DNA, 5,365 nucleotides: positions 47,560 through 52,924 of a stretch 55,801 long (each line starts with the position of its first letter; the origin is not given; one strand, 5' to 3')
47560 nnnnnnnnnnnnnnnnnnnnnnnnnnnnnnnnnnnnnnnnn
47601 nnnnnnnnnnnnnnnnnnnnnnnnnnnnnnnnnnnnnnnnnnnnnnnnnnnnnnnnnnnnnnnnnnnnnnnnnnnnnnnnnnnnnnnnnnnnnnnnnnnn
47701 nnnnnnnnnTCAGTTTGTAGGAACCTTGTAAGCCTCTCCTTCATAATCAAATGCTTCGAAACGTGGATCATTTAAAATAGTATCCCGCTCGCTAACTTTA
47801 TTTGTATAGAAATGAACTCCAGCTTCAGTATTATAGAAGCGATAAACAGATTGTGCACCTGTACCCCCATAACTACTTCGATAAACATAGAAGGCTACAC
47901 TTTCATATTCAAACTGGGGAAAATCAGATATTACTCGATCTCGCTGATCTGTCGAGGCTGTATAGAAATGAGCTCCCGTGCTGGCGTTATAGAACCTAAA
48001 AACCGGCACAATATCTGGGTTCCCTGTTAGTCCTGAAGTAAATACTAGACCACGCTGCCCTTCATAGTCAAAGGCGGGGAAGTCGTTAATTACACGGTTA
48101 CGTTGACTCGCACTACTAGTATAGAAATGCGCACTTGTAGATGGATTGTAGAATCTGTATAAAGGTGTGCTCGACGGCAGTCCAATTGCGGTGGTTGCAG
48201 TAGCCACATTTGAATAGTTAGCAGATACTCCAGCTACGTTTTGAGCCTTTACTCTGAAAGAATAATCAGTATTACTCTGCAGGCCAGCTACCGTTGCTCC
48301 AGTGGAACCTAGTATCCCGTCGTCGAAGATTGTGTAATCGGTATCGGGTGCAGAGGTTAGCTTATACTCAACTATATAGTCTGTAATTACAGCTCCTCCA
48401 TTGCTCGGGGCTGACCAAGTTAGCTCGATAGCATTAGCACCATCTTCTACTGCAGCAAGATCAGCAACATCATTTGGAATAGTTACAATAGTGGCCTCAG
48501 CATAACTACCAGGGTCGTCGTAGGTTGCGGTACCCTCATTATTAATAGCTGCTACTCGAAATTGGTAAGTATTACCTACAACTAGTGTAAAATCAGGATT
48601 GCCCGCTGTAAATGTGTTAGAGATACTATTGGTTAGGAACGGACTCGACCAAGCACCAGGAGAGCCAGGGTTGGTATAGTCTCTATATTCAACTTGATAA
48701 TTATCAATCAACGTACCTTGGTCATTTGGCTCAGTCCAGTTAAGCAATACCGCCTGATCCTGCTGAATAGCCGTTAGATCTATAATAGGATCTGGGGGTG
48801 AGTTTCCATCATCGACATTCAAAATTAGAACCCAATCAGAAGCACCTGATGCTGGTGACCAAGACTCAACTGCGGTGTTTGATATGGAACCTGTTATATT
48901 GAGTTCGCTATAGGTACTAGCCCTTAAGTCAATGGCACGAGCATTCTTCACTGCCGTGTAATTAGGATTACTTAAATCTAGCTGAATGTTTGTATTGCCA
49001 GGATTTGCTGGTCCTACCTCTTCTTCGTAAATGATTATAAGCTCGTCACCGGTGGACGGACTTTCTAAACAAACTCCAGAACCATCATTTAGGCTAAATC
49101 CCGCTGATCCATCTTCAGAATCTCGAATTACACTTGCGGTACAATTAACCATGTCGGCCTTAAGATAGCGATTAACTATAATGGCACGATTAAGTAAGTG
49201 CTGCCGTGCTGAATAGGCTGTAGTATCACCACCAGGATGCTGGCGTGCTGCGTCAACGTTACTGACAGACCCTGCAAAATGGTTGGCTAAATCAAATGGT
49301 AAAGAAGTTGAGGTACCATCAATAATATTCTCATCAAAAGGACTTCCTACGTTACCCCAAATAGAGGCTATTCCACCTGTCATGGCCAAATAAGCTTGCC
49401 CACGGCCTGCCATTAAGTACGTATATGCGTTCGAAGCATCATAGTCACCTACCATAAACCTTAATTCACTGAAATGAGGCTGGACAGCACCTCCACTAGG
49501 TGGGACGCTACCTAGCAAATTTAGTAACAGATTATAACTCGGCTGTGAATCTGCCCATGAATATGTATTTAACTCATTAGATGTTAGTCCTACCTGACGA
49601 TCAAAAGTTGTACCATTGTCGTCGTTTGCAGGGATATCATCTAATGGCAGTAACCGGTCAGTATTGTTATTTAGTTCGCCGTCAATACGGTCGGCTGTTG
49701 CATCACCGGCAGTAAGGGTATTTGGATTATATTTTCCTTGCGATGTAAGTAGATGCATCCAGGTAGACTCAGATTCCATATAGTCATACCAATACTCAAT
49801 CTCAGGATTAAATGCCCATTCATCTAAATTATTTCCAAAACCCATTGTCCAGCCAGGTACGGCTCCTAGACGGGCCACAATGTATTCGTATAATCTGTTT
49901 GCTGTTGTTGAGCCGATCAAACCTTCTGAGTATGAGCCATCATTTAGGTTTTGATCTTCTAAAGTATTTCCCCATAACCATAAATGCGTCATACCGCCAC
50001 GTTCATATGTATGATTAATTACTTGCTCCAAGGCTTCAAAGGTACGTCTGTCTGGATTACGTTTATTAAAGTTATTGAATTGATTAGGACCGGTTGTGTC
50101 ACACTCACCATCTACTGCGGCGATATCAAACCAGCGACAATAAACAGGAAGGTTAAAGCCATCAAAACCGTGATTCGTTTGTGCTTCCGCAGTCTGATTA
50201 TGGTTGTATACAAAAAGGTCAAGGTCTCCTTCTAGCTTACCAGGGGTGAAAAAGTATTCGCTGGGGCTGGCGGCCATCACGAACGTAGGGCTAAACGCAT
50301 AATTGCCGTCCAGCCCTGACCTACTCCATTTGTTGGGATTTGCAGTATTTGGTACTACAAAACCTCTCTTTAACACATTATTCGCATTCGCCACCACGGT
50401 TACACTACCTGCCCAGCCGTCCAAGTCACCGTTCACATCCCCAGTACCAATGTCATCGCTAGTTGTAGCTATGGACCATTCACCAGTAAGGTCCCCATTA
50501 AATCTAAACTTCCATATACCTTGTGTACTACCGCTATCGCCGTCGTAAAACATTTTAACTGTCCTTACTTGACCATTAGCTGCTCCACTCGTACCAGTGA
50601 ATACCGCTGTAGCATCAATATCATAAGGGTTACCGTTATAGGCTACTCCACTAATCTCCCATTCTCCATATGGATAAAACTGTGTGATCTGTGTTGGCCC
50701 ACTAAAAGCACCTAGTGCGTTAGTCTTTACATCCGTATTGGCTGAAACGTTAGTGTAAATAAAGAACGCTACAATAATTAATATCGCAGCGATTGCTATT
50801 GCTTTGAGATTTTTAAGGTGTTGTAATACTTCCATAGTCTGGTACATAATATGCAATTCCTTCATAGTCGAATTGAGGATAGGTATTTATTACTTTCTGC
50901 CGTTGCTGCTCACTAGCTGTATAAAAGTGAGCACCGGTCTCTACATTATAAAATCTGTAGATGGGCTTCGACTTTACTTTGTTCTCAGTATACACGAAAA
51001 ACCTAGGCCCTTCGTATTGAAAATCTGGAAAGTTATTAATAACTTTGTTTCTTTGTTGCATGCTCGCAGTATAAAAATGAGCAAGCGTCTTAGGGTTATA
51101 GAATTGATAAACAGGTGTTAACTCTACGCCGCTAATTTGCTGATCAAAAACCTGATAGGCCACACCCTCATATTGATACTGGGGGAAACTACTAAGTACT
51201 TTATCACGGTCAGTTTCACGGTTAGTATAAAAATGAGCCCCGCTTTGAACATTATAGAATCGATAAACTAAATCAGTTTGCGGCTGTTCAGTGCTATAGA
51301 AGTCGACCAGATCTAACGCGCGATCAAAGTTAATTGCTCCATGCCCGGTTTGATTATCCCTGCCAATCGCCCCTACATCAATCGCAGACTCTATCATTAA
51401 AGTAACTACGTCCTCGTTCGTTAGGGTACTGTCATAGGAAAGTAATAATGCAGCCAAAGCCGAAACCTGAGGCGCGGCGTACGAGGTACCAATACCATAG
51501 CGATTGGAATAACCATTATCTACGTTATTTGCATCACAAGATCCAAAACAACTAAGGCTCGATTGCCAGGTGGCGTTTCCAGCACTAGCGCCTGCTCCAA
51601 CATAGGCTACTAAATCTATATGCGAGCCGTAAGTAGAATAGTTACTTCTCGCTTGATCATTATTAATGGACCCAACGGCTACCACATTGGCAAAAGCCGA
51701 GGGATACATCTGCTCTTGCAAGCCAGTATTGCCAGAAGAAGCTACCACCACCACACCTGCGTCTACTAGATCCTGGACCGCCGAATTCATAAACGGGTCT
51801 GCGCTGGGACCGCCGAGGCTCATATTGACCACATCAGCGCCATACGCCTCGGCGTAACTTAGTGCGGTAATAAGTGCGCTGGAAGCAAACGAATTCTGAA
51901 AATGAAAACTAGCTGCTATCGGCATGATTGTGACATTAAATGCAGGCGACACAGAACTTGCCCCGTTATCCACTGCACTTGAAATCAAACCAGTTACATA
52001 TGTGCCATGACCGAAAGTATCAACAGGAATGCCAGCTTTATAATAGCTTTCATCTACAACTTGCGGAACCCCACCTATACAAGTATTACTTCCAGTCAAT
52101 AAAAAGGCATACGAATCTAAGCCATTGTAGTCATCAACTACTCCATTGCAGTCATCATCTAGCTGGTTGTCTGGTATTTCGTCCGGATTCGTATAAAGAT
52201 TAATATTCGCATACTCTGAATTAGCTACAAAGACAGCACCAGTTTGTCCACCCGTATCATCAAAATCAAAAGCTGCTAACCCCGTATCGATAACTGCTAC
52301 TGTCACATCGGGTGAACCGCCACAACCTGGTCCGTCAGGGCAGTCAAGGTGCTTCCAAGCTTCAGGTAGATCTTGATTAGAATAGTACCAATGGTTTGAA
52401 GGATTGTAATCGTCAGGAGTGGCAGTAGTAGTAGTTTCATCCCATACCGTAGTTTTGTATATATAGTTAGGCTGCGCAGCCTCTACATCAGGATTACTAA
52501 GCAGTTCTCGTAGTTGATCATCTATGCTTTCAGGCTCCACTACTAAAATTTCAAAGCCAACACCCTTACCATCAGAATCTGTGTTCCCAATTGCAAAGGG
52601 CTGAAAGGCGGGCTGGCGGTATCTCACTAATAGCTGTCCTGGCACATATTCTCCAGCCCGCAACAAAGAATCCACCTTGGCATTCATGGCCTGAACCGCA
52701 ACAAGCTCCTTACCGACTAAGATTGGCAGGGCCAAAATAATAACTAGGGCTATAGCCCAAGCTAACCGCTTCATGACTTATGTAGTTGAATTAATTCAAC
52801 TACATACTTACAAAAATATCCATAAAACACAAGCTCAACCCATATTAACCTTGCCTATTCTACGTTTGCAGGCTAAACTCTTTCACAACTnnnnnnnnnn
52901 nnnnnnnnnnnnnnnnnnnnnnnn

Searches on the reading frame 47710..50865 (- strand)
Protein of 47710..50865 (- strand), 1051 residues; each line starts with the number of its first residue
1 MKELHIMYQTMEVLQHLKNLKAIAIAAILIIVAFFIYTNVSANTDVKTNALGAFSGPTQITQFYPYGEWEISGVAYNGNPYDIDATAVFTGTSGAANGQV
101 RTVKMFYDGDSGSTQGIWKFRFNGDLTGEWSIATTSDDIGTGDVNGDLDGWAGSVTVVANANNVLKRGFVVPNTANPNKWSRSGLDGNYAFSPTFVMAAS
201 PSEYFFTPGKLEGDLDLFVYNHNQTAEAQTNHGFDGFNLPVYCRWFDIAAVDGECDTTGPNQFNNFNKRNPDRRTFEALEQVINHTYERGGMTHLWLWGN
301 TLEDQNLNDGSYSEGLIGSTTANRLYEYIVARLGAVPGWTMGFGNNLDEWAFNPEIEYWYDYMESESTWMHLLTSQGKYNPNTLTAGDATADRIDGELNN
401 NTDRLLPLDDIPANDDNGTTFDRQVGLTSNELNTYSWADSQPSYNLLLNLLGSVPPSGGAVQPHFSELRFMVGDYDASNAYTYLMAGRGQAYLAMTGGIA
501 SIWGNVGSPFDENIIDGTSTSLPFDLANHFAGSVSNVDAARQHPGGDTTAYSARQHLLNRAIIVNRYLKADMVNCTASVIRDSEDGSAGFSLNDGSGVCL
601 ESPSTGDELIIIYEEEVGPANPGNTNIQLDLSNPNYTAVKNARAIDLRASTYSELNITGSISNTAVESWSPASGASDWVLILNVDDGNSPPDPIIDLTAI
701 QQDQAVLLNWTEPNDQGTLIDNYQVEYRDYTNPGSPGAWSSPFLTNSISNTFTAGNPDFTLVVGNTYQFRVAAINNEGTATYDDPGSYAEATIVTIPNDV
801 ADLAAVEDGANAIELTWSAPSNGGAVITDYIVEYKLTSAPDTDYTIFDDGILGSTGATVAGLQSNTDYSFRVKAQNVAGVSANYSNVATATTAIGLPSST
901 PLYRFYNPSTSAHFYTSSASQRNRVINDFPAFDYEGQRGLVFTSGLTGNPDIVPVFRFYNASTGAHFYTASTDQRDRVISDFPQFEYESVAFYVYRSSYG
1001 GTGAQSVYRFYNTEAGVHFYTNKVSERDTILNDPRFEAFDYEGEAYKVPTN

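Call 57: search_protein_families(library=pfam, proteins=[window:47710-50865:-], max_evalue=0.001)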
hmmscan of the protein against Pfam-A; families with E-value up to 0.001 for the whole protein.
window:47710-50865:- (1051 aa): 5 families
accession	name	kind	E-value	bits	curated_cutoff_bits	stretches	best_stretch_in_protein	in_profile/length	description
PF18885.6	DUF5648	-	2.6e-41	141.5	25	2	901-1047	1-132/134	Domain of unknown function (DUF5648)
PF00041.27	fn3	-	2.3e-20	73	25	2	802-890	5-83/84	Fibronectin type III domain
PF25059.1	FN3_DSCAM-DSCAML_C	-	3.6e-11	43.7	39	1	812-892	5-82/89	DSCAM/DSCAML C-terminal Fn3-like domain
PF16586.11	DUF5060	-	8.3e-08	32.8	27.2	1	68-136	9-69/70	Domain of unknown function (DUF5060)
PF16656.11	Pur_ac_phosph_N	-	2.9e-05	25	30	0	809-889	11-90/93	Purple acid Phosphatase, N-terminal domain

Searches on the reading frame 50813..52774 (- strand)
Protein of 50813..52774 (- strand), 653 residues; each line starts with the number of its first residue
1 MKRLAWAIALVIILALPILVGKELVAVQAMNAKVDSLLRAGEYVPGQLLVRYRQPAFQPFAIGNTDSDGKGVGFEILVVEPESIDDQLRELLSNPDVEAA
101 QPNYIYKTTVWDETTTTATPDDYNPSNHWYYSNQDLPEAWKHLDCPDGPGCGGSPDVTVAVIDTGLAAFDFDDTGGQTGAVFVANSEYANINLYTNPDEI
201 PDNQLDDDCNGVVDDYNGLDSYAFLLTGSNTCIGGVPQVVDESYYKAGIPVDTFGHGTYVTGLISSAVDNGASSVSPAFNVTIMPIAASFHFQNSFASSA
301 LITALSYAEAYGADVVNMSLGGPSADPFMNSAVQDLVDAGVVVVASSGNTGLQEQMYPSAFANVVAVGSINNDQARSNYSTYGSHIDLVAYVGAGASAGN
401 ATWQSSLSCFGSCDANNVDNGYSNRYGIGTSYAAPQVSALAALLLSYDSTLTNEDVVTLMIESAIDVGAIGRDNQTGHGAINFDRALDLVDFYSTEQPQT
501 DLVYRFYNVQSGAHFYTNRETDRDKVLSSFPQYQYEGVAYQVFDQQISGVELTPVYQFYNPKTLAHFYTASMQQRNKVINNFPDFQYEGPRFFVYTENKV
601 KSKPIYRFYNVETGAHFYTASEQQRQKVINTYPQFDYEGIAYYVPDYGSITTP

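Call 57: search_protein_families(library=pfam, proteins=[window:50813-52774:-], max_evalue=0.001)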
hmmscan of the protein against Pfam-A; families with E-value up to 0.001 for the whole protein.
window:50813-52774:- (653 aa): 3 families
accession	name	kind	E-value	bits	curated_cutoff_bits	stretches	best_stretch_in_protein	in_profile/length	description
PF18885.6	DUF5648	-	5.4e-36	124.2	25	1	503-644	2-133/134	Domain of unknown function (DUF5648)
PF00082.27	Peptidase_S8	-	8.1e-32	111.1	21.8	1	156-479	3-288/288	Subtilase family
PF22148.1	Fervidolysin_NPro-like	-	0.00036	21.3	21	0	39-103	11-81/81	Fervidolysin N-terminal prodomain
